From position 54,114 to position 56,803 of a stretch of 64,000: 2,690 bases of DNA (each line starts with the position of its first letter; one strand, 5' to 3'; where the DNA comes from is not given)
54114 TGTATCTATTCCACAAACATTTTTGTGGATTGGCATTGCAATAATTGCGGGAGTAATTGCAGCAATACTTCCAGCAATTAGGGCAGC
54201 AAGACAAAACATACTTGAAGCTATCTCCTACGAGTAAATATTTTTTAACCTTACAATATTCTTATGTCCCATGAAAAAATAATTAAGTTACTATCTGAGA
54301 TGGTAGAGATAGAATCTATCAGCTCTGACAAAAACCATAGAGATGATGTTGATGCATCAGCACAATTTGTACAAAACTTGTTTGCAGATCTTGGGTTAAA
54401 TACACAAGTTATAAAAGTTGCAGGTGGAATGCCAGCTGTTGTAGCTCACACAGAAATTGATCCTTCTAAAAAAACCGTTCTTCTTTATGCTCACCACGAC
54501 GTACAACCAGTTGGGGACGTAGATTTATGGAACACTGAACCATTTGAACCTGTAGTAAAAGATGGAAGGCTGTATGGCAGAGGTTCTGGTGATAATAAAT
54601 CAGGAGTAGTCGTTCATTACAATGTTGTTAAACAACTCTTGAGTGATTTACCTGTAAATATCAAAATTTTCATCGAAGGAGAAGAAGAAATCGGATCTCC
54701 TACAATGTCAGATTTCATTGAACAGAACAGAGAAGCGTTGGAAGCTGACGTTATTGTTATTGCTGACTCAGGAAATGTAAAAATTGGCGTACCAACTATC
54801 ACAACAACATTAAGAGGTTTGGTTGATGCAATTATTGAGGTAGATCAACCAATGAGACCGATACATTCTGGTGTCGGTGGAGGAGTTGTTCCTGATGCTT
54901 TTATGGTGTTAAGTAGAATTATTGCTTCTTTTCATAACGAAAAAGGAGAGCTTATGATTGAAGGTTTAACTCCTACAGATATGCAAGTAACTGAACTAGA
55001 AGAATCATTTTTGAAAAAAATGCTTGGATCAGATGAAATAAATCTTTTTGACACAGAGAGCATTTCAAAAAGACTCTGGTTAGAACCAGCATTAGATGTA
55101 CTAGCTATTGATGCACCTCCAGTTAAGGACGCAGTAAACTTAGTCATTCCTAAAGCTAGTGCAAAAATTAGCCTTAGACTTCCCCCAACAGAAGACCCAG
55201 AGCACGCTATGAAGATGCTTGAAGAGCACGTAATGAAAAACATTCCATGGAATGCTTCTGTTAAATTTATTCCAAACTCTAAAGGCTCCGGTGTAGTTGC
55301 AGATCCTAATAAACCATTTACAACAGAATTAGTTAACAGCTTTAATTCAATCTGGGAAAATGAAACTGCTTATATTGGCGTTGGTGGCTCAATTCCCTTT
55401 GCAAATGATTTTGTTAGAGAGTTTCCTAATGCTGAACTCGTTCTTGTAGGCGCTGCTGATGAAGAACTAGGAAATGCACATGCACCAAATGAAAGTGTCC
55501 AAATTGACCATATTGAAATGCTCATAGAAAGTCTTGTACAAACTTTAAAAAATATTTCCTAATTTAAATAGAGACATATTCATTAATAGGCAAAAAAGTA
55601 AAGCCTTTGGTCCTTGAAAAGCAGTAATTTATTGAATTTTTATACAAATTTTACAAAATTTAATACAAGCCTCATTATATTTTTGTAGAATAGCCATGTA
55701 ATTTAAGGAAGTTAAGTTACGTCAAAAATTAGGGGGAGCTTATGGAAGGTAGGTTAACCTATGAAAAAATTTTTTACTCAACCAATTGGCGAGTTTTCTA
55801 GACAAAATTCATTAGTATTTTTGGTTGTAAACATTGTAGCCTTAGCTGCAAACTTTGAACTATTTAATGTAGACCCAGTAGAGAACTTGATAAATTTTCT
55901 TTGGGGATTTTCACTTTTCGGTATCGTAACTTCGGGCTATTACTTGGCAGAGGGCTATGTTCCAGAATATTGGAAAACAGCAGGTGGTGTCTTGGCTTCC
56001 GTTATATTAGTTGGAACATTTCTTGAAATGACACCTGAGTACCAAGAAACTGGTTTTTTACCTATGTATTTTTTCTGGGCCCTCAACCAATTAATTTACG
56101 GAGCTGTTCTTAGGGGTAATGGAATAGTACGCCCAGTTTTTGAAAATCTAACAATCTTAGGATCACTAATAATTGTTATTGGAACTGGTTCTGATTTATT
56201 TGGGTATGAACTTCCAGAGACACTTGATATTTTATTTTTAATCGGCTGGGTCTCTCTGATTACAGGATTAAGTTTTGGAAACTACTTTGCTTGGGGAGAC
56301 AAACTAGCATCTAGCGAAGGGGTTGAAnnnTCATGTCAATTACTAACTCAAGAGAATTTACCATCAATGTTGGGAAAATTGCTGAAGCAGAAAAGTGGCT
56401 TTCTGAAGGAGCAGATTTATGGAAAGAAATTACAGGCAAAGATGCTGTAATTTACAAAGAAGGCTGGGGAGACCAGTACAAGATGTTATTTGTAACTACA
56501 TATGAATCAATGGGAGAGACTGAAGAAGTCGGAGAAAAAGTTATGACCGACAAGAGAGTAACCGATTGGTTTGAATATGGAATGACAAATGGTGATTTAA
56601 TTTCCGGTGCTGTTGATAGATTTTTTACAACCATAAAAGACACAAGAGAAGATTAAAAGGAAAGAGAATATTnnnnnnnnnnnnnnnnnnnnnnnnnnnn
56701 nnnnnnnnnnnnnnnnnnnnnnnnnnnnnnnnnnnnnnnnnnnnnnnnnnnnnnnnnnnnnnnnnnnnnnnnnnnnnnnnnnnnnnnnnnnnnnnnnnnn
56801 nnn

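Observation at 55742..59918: Seven-gene operon built only from paralogous membrane proteins and paralogous single/tandem ABM-like barrel proteins, with no known function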

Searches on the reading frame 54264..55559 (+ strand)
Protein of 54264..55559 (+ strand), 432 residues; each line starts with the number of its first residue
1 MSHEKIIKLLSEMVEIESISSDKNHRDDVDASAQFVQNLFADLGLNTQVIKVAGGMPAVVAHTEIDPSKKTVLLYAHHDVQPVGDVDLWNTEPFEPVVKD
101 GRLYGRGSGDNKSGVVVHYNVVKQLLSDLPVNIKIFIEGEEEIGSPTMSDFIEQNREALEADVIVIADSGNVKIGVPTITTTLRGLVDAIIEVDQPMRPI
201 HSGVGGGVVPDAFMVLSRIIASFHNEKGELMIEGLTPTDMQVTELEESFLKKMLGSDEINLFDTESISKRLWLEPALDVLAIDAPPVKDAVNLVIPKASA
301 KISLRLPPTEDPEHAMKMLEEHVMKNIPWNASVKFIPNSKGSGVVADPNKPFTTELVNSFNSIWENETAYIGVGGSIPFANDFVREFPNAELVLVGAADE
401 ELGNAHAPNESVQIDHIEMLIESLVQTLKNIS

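Call 27: search_protein_families(library=pfam, proteins=[window:54264-55559:+], max_evalue=0.01)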
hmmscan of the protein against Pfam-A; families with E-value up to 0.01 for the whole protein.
window:54264-55559:+ (432 aa): 3 families
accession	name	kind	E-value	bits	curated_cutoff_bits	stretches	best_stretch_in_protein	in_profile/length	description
PF01546.33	Peptidase_M20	-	5.6e-28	98.7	24.6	1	73-429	1-205/206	Peptidase family M20/M25/M40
PF07687.19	M20_dimer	-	1.8e-10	41.2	21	1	183-328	3-104/107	Peptidase dimerisation domain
PF04389.22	Peptidase_M28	-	0.0062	16.7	21.3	1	59-154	2-79/193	Peptidase family M28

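Call 70: search_protein_families(library=ncbifam, proteins=[window:54264-55559:+], max_evalue=0.01)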
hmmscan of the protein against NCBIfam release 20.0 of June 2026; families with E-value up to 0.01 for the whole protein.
window:54264-55559:+ (432 aa): 43 families (the best 25 are shown)
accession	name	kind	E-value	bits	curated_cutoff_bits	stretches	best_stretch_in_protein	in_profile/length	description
NF005914.0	PRK07907.1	subfamily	2.8e-138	461.6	300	1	4-430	18-452/456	hypothetical protein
NF006053.0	PRK08201.1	equivalog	2.3e-91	307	441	1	4-431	14-453/458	dipeptidase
NF006579.0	PRK09104.1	subfamily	3.2e-79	267.1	327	1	7-431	21-462/465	hypothetical protein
NF005034.0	PRK06446.1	subfamily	5.4e-65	219.9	369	1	5-429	3-431/436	hypothetical protein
NF005478.0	PRK07079.1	subfamily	7.2e-45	153.8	330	1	4-387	17-411/469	hypothetical protein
NF006399.0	PRK08651.1-2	equivalog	2.6e-38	132.1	381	1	3-430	3-403/405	succinyl-diaminopimelate desuccinylase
TIGR01910.1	DapE-ArgE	subfamily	6.3e-37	127.7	217.6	2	7-224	1-213/373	ArgE/DapE family deacylase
NF010589.0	PRK13983.1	equivalog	7.4e-31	107.5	333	2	3-172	13-193/409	M20 family metallo-hydrolase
NF006326.0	PRK08554.1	equivalog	1.5e-23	83.3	354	1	4-168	9-171/446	peptidase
NF006365.0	PRK08588.1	subfamily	2.2e-23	83.2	289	2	1-169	4-166/383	succinyl-diaminopimelate desuccinylase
NF006400.0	PRK08651.1-3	equivalog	8.6e-21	74.2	374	1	4-193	10-204/410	succinyl-diaminopimelate desuccinylase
NF009557.0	PRK13009.1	equivalog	1.3e-19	70.7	284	1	5-173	4-168/377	succinyl-diaminopimelate desuccinylase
NF005710.0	PRK07522.1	subfamily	5.9e-18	65.2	412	1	3-162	7-162/391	acetylornithine deacetylase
NF005913.0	PRK07906.1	subfamily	3.6e-17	62.1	382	1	3-172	14-187/442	hypothetical protein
NF005591.0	PRK07318.1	equivalog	4.4e-17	62.5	435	1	3-156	13-167/466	dipeptidase PepV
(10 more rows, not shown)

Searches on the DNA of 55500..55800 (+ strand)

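Call 47: search_rna_families(source=window, start=55500, end=55800, threshold=evalue, max_evalue=10)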
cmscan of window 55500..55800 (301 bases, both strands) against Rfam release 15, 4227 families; matches with E-value up to 10: 5.
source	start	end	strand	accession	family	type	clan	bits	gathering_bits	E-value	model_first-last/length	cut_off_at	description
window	55638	55741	-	RF02528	SSRC41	Gene; sRNA;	-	20.9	60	2.3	1-111/111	no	Streptococcus sRNA SSRC41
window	55626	55639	-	RF02751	ES036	Gene; sRNA;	-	15.8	37.6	1.8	11-24/43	no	ES036 (CssrF) sRNA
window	55545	55586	-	RF03729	mir-2363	Gene; miRNA;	-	14.7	90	7.4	1-72/72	no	mir-2363 microRNA precursor family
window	55543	55624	+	RF01985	ZEB2_AS1_2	Gene; lncRNA;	-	10.3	70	6.1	1-61/61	no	ZEB2 antisense RNA 1 conserved region 2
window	55502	55521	+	RF01977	HOTAIRM1_3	Gene; lncRNA;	-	9.5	37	7.2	39-59/59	no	HOX antisense intergenic RNA myeloid 1 conserved region 3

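Call 61: build_rna_model(alignment_id=A7, structure=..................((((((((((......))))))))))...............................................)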
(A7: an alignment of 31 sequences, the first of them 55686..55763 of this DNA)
Model R1 built from alignment A7 (31 sequences, 91 columns); structure: as given.
model positions 82; base pairs 10; branch points 0; effective number of sequences 2.87; information 0.692 bits per position. Calibrated on 0.2 Mb of random sequence (short: E-values are rough).
structure used (alignment columns):
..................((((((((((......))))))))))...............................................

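Call 62: search_with_rna_model(model_id=R1, sources=[window, L007, L008, L009, L010, L011, L012, L013, L014, L015, L016, L017, L018, L019, L020, L021, L022, L023, L024, L025, L026, L027, L028, L029, L030, L031, L032, L033, L034, L035, L036, L037, L038, L039, L040, L041, L042, L043, L044], max_evalue=1)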
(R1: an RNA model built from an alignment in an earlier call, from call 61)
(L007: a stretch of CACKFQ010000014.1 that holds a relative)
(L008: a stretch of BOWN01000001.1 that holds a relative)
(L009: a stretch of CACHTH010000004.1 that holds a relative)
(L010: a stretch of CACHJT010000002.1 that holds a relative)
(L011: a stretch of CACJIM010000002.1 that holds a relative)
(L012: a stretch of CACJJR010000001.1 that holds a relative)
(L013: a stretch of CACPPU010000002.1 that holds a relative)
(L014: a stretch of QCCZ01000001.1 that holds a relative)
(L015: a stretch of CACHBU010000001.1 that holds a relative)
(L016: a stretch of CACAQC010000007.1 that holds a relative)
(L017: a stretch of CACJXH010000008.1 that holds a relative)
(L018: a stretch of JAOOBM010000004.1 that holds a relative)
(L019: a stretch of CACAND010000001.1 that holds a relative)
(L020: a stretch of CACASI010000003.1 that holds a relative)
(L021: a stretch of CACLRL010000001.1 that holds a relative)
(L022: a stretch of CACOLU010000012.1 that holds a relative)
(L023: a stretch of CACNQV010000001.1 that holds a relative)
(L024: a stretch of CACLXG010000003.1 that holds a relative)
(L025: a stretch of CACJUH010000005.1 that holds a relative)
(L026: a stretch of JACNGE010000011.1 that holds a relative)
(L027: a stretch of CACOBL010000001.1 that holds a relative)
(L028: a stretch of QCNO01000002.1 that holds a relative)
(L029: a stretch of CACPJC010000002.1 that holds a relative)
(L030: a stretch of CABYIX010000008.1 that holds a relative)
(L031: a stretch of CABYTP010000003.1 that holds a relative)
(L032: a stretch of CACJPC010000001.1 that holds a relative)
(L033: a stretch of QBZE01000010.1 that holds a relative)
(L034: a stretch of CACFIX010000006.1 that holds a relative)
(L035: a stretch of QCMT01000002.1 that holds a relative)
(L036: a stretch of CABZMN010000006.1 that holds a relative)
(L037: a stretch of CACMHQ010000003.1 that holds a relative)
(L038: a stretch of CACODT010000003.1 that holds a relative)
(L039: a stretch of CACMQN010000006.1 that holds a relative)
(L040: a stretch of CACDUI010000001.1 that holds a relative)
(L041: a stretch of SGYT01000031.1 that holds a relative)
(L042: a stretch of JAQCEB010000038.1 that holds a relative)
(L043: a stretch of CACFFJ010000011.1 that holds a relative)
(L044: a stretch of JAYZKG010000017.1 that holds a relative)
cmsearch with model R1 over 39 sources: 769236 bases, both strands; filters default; matches with E-value up to 1: 39.
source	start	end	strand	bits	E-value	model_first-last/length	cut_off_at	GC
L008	7899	7979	+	97.5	9.4e-22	1-82/82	no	0.31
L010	8803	8883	+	97.1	1.2e-21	1-82/82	no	0.31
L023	8748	8830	+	96.3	1.9e-21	1-82/82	no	0.29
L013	8803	8883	+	95.8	2.6e-21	1-82/82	no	0.32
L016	8741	8822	+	95.8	2.6e-21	1-82/82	no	0.32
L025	8778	8860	+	94.6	5.5e-21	1-82/82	no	0.31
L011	8766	8848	+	93.7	9.8e-21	1-82/82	no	0.33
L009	8487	8567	+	93.4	1.1e-20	1-82/82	no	0.32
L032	8669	8749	+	93.3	1.2e-20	1-82/82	no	0.33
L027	8781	8863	+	92.3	2.2e-20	1-82/82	no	0.3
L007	8162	8243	+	92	2.6e-20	1-82/82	no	0.33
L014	8197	8278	+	91.1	4.6e-20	1-82/82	no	0.32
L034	2070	2151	+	90.7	5.8e-20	1-82/82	no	0.3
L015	7868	7949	+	88.9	1.8e-19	1-82/82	no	0.32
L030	8691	8773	+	87.1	5.4e-19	1-82/82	no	0.27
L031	8691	8773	+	84.6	2.5e-18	1-82/82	no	0.24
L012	8233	8310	+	84.1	3.2e-18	1-82/82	no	0.35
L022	8748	8830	+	83.6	4.5e-18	1-82/82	no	0.27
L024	7783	7860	+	80.4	3.1e-17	1-82/82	no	0.24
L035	7550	7624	+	80.3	3.3e-17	1-82/82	no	0.35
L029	8709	8783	+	79.4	5.9e-17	1-82/82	no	0.33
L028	8665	8742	+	78.9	7.9e-17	1-82/82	no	0.27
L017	8371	8445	+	78.6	9.7e-17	1-82/82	no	0.35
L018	4662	4736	+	78.6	9.7e-17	1-82/82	no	0.35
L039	8747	8821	+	78.5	1e-16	1-82/82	no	0.32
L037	7797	7871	+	77.6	1.7e-16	1-82/82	no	0.32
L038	8714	8787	+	67.7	7.3e-14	1-82/82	no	0.28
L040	7542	7618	+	64.5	5e-13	1-82/82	no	0.23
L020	8740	8810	+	59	1.5e-11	1-82/82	no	0.31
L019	8111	8182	+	57.9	2.8e-11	1-82/82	no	0.31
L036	4236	4306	+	56.6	6.2e-11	1-82/82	no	0.31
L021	8738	8814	+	54.8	1.9e-10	1-82/82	no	0.27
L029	7391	7462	-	20.5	0.23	1-82/82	no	0.26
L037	6479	6550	-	19.1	0.54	1-82/82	no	0.26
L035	6232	6303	-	18.4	0.8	1-82/82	no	0.28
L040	13614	13665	+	18.4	0.83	1-82/82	no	0.21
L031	8657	8737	-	18.4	0.84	1-82/82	no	0.19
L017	7053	7124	-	18.3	0.89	1-82/82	no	0.29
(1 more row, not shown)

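Call 82: search_with_rna_model(model_id=R1, sources=[L053, L059, L060, L063, L064, L069, L071, L073, L074, L075, L078, L079, L082, L086, L087, L088, L089, L090, L091, L094, L095, L098, L099, L100, L102, L104, L105, L106, L109, L113, L114, L033, L041, L043], max_evalue=1, filters=default)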
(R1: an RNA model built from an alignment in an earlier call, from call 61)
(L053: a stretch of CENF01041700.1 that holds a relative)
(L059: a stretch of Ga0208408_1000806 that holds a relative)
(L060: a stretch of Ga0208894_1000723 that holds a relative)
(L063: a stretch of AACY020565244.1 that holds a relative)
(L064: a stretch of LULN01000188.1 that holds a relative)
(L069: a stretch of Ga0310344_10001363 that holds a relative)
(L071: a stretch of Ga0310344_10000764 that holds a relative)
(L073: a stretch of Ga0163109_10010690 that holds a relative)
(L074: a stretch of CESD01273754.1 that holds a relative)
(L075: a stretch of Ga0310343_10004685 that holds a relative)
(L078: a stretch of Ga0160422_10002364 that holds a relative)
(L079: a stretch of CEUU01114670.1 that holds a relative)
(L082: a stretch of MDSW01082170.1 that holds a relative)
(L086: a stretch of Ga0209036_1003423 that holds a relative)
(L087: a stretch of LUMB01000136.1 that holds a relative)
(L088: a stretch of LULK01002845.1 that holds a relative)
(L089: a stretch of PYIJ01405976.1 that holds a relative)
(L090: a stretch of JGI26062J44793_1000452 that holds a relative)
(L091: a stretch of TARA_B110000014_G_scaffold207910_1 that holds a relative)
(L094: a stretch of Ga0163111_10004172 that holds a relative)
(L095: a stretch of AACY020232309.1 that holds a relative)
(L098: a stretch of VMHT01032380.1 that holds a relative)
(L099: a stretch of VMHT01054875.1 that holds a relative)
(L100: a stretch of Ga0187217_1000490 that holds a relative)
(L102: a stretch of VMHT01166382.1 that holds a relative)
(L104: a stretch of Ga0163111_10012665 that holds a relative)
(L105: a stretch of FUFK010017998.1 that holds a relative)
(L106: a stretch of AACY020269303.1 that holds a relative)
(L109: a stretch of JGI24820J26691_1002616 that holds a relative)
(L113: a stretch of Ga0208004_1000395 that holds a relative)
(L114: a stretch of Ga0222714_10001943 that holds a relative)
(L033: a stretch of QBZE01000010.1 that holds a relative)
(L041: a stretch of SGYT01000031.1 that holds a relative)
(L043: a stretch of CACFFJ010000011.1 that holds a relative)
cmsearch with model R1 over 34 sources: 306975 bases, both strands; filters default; matches with E-value up to 1: 16.
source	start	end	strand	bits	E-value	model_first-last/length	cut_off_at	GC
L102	3540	3622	+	91.9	1.1e-20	1-82/82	no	0.28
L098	3540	3622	+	91.7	1.3e-20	1-82/82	no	0.27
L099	4703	4785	+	85.8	4.8e-19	1-82/82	no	0.28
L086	993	1075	+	84.5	1e-18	1-82/82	no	0.25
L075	3552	3632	+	83.7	1.7e-18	1-82/82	no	0.35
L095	4683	4765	+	83.5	1.9e-18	1-82/82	no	0.24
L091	4683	4765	+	82.8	2.9e-18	1-82/82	no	0.27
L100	4677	4759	+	81.2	7.5e-18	1-82/82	no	0.22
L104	1223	1302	+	79.4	2.3e-17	1-82/82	no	0.34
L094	4636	4716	+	68.8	1.5e-14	1-82/82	no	0.25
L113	4022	4077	+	33.7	3e-05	1-82/82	no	0.27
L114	5283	5338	+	33.7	3e-05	1-82/82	no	0.27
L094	1760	1811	+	22.6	0.026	1-82/82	no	0.25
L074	1295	1389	+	18.6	0.3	1-82/82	no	0.27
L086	912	986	+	17.1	0.75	1-82/82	no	0.28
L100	4643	4723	-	16.8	0.9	1-82/82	no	0.16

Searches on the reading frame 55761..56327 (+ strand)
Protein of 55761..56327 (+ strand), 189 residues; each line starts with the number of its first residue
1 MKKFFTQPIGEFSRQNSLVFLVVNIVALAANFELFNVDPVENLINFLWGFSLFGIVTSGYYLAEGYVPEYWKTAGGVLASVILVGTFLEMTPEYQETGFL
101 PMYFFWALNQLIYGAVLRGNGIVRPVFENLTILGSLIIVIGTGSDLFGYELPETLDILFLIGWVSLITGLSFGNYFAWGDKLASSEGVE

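Call 3: search_protein_families(library=pfam, proteins=[window:55761-56327:+], max_evalue=10)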
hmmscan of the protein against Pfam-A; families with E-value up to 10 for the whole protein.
window:55761-56327:+ (189 aa): 0 families

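Call 4: search_protein_families(library=ncbifam, proteins=[window:55761-56327:+], max_evalue=10)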
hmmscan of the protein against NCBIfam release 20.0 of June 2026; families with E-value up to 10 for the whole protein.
window:55761-56327:+ (189 aa): 0 families

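Call 33: search_protein_families(library=pfam, alignment_id=A5, max_evalue=0.01)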
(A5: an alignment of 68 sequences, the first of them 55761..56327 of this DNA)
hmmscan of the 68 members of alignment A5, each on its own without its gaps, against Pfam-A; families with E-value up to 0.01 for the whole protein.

A. member 1, window:55761-56327:+ (189 aa): 0 families

B. families by the number of members that match (of 68 scanned): 5 families
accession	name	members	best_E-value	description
PF03006.26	HlyIII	6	0.00058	Haemolysin-III related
PF25487.1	ETR1_N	4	0.0013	Ethylene receptor 1-like, N-terminal domain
PF00892.27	EamA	2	0.00047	EamA-like transporter family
PF11026.13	DUF2721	2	0.0049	Protein of unknown function (DUF2721)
PF01578.25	Cytochrom_C_asm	1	0.0045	Cytochrome C assembly protein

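Call 72: search_solved_structures(query=A5, max_evalue=10)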
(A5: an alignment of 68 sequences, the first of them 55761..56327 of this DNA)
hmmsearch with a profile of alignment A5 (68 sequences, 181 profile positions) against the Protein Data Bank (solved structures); distinct sequences matched with E-value up to 10: 1.
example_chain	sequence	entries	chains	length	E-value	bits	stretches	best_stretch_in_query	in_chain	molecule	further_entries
6vfh_B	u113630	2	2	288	2.9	10.9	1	49-109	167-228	T33_dn10B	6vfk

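Call 91: search_protein_families(library=padloc, proteins=[window:55761-56327:+], max_evalue=0.01)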
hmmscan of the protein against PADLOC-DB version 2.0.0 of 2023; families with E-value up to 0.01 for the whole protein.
window:55761-56327:+ (189 aa): 0 families

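Call 92: search_protein_families(library=phrogs, proteins=[window:55761-56327:+], max_evalue=0.01)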
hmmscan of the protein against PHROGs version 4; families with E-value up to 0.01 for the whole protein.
window:55761-56327:+ (189 aa): 0 families

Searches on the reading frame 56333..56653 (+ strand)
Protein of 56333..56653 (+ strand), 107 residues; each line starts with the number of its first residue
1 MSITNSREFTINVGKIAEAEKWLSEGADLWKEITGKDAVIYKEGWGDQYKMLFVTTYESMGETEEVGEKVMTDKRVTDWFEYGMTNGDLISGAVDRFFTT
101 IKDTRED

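Call 3: search_protein_families(library=pfam, proteins=[window:56333-56653:+], max_evalue=10)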
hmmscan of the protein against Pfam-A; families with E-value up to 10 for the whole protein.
window:56333-56653:+ (107 aa): 1 family
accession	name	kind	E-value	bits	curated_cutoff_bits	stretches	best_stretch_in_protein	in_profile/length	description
PF07978.19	NIPSNAP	-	0.0013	19.3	22.3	1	6-83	3-81/102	NIPSNAP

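Call 4: search_protein_families(library=ncbifam, proteins=[window:56333-56653:+], max_evalue=10)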
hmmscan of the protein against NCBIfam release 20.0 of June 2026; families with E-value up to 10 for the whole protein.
window:56333-56653:+ (107 aa): 0 families

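Call 74: search_solved_structures(query=window:56333-56653:+, max_evalue=10)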
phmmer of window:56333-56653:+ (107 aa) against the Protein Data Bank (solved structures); distinct sequences matched with E-value up to 10: 3.
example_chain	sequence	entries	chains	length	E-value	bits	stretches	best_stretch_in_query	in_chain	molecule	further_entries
2yiz_A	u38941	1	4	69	0.13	15.8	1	73-102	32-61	DODECIN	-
3oqt_A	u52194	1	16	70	0.14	15.8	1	73-102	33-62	Rv1498A PROTEIN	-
2yj0_A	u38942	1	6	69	0.65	13.6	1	73-102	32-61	DODECIN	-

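Call 91: search_protein_families(library=padloc, proteins=[window:56333-56653:+], max_evalue=0.01)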
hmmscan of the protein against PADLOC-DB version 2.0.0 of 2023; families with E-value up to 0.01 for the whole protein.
window:56333-56653:+ (107 aa): 0 families

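Call 92: search_protein_families(library=phrogs, proteins=[window:56333-56653:+], max_evalue=0.01)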
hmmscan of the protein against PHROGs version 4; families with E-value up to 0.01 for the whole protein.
window:56333-56653:+ (107 aa): 0 families
